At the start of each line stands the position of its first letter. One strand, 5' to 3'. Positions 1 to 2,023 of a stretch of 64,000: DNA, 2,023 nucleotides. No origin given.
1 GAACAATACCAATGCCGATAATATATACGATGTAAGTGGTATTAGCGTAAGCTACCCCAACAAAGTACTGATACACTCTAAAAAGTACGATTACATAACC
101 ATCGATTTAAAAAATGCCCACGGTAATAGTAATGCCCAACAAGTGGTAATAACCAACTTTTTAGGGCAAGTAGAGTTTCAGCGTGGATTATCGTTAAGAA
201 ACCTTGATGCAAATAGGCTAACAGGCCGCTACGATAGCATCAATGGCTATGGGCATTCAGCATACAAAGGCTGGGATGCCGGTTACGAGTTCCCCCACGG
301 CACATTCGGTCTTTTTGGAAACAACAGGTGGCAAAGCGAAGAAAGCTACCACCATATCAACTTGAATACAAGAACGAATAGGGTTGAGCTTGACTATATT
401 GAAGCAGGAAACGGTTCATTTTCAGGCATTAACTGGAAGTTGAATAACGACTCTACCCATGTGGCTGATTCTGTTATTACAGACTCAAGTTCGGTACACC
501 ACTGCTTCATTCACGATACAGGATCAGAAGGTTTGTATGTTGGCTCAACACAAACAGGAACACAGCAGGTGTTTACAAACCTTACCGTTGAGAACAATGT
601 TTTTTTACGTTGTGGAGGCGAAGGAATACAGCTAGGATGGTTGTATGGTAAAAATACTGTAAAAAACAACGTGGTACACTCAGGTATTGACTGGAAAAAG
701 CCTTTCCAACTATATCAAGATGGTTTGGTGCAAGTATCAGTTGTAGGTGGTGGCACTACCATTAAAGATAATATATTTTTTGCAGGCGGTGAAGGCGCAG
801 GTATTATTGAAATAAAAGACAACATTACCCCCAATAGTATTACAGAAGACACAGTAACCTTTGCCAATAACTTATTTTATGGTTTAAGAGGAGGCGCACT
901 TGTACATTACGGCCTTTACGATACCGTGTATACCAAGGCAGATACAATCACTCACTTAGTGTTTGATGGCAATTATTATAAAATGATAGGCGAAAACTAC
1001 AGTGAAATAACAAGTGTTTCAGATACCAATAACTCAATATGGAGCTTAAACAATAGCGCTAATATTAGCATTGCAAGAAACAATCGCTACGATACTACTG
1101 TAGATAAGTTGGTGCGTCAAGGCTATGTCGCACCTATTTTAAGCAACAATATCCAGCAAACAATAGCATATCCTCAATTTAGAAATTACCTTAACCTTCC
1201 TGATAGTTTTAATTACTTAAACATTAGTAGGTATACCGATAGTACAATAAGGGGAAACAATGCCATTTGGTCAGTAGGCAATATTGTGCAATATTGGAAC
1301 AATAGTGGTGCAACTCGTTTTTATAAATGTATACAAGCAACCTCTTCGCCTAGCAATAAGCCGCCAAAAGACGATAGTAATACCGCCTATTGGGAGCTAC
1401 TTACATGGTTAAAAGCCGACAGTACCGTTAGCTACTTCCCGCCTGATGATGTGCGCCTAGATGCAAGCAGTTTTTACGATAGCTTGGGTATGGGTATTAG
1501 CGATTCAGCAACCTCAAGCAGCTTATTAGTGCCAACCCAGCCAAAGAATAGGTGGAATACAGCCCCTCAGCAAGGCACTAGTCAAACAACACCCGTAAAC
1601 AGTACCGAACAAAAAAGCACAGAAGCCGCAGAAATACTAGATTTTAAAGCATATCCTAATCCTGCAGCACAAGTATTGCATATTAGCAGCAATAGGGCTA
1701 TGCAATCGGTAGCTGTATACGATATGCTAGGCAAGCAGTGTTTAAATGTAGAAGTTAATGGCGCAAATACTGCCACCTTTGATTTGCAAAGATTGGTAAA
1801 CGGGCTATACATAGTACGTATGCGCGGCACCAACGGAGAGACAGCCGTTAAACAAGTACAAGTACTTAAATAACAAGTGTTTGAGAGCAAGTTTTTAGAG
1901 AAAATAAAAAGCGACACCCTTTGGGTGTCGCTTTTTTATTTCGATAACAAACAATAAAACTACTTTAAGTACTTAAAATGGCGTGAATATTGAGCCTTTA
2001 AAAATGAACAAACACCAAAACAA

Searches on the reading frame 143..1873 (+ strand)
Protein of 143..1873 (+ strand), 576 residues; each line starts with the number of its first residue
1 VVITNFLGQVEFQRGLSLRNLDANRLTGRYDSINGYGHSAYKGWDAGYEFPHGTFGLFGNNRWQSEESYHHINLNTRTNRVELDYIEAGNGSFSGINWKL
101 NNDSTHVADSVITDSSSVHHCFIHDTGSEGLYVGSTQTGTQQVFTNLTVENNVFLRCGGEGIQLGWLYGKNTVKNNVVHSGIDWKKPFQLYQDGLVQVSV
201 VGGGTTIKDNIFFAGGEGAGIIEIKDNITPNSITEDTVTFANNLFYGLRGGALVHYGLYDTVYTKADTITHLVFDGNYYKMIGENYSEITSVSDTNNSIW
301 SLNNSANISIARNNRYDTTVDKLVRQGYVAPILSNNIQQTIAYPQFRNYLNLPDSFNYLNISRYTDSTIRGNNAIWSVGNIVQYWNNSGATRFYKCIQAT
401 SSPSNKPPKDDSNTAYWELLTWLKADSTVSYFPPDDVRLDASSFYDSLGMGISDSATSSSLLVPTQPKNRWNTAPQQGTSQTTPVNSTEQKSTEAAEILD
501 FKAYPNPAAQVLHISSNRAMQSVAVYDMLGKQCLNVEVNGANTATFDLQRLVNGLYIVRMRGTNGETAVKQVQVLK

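Call 79: search_protein_families(library=pfam, proteins=[window:143-1873:+], max_evalue=0.00001)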
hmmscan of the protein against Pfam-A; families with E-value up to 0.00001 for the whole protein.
window:143-1873:+ (576 aa): 1 family
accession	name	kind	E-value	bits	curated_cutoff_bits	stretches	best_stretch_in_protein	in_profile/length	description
PF18962.6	Por_Secre_tail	-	2.7e-12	47.2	27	1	504-571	2-72/75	Secretion system C-terminal sorting domain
